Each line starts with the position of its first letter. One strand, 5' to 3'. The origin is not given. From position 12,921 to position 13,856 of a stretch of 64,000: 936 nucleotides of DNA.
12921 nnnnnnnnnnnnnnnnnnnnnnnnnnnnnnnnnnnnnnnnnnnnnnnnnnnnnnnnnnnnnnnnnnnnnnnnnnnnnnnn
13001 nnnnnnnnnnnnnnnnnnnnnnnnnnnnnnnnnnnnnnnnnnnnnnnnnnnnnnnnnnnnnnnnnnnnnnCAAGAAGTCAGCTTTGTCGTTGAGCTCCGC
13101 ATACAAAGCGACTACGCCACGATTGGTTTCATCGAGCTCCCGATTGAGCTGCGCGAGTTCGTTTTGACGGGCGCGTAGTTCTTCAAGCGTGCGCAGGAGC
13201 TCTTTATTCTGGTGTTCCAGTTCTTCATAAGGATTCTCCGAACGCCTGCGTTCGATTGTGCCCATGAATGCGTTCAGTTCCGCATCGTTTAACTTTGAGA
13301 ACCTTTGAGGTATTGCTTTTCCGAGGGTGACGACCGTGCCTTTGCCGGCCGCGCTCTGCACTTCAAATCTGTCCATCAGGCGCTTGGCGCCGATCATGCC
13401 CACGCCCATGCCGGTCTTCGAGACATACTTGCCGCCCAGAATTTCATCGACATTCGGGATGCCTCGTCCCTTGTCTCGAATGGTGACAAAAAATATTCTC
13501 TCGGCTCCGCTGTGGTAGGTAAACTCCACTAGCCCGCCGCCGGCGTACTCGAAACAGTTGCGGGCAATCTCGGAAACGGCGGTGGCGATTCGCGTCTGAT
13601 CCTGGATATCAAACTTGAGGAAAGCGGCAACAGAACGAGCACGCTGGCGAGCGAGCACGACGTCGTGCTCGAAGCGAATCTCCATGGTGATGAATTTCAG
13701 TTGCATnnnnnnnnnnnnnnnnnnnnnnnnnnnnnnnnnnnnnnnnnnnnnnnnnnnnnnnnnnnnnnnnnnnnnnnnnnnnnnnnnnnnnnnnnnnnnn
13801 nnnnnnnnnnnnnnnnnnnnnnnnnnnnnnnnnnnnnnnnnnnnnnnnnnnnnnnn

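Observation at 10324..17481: Stressosome (2x RsbR, RsbS, RsbT) feeding a phosphatase-kinase fusion and a two-component phosphorelay instead of a sigma factor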

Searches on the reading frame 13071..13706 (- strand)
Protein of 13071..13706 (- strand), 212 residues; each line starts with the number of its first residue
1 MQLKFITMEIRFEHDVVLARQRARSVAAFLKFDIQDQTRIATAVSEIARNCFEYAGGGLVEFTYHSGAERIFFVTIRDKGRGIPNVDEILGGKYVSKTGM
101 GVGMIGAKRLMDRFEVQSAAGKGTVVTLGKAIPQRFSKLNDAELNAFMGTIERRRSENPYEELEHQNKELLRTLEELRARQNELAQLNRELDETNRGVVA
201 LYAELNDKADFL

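Call 37: find_homologous_proteins(query=window:13071-13706:-, max_evalue=0.00001)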
Query window:13071-13706:- (212 aa): 1444 proteins with E <= 0.00001 among 2617 candidates; the best 120 are listed.
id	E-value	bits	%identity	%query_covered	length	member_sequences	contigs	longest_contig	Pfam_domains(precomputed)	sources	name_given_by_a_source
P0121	9.7e-101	353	76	100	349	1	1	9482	PF13581.13,PF02518.32,PF00512.32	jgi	jgi:Anti-sigma regulatory factor (Ser/Thr protein kinase)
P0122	3.9e-95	335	72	100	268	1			PF13581.13,PF02518.32,PF00512.32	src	-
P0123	4.2e-91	322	72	97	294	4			PF13581.13,PF02518.32,PF00512.32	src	-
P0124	1.3e-82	294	67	100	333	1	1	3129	PF13581.13,PF02518.32,PF00512.32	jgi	jgi:signal transduction histidine kinase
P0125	3.5e-82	293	65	100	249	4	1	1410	PF13581.13,PF02518.32,PF00512.32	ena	-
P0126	9.8e-82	291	64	100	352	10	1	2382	PF13581.13,PF02518.32,PF00512.32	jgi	jgi:signal transduction histidine kinase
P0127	1.9e-81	290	65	100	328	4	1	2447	PF13581.13,PF02518.32,PF00512.32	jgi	jgi:signal transduction histidine kinase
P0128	1.2e-80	288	66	100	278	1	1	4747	PF13581.13,PF02518.32,PF00512.32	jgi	jgi:anti-sigma regulatory factor (Ser/Thr protein kinase)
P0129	1.6e-80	287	63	100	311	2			PF13581.13,PF02518.32,PF00512.32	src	-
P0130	4.0e-80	286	64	100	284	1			PF13581.13,PF02518.32,PF00512.32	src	-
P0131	1.2e-79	285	63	100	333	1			PF13581.13,PF02518.32,PF00512.32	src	-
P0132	2.0e-79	284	63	100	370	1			PF13581.13,PF02518.32,PF00512.32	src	-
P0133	1.2e-78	281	64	99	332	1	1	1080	PF13581.13,PF02518.32,PF00512.32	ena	-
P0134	1.8e-78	281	62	100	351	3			PF13581.13,PF02518.32,PF00512.32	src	-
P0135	1.9e-78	281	64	100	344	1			PF13581.13,PF02518.32,PF00512.32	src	-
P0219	3.2e-60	221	52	100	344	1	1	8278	PF13581.13,PF02518.32,PF00512.32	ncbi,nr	ncbi:MAG: ATP-binding protein, partial [Gemmatirosa sp.]|nr:ATP-binding protein [Gemmatirosa sp.]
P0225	4.1e-60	221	52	100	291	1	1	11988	PF13581.13,PF02518.32,PF00512.32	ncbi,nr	ncbi:MAG TPA: histidine kinase dimerization/phospho-acceptor domain-containing protein, partial [Bur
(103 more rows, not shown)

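Call 38: find_encoding_contigs(protein=P0225, flank=10000, max_places=2)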
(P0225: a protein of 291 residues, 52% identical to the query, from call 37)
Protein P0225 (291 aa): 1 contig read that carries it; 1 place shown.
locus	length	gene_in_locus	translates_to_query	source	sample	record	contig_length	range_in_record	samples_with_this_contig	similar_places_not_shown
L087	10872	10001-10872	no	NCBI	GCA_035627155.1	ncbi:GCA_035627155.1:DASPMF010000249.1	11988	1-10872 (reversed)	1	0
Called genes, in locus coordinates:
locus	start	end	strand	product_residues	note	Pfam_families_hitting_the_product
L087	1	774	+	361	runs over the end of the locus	PF26233:NicX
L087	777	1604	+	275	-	PF00135:COesterase, PF20434:BD-FAE, PF07859:Abhydrolase_3, PF00326:Peptidase_S9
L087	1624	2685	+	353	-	PF02668:TauD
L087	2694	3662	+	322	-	PF14226:DIOX_N, PF03171:2OG-FeII_Oxy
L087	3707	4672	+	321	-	PF03401:TctC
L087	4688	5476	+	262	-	PF00561:Abhydrolase_1, PF12146:Hydrolase_4, PF12697:Abhydrolase_6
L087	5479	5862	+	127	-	PF01042:Ribonuc_L-PSP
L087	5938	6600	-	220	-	PF00072:Response_reg, PF08281:Sigma70_r4_2, PF00196:GerE, PF04545:Sigma70_r4 (weak)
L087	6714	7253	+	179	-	PF00072:Response_reg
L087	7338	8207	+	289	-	PF14361:RsbRD_N, PF01740:STAS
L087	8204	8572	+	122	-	PF01740:STAS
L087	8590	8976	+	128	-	PF13581:HATPase_c_2, PF02518:HATPase_c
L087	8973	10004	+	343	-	PF13581:HATPase_c_2, PF07228:SpoIIE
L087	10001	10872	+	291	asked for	PF13581:HATPase_c_2, PF02518:HATPase_c, PF00512:HisKA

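Call 39: find_encoding_contigs(protein=P0219, flank=10000, max_places=2)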
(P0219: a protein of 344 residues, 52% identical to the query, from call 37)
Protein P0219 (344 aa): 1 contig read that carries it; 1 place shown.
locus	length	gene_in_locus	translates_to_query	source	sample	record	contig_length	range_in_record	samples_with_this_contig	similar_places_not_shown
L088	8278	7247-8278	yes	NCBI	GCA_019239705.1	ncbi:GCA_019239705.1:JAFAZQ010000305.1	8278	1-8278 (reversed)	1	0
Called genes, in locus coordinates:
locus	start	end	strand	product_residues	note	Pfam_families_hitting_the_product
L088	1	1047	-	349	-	PF13620:CarboxypepD_reg, PF13715:CarbopepD_reg_2, PF07715:Plug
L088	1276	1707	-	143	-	PF06094:GGACT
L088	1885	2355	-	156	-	PF13279:4HBT_2, PF03061:4HBT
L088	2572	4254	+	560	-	PF04389:Peptidase_M28, PF01546:Peptidase_M20 (weak)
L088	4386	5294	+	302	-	PF14361:RsbRD_N, PF01740:STAS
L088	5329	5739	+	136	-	PF01740:STAS (weak)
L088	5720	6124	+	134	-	PF13581:HATPase_c_2, PF02518:HATPase_c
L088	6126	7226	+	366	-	PF13581:HATPase_c_2, PF07228:SpoIIE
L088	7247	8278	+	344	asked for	PF13581:HATPase_c_2, PF02518:HATPase_c, PF00512:HisKA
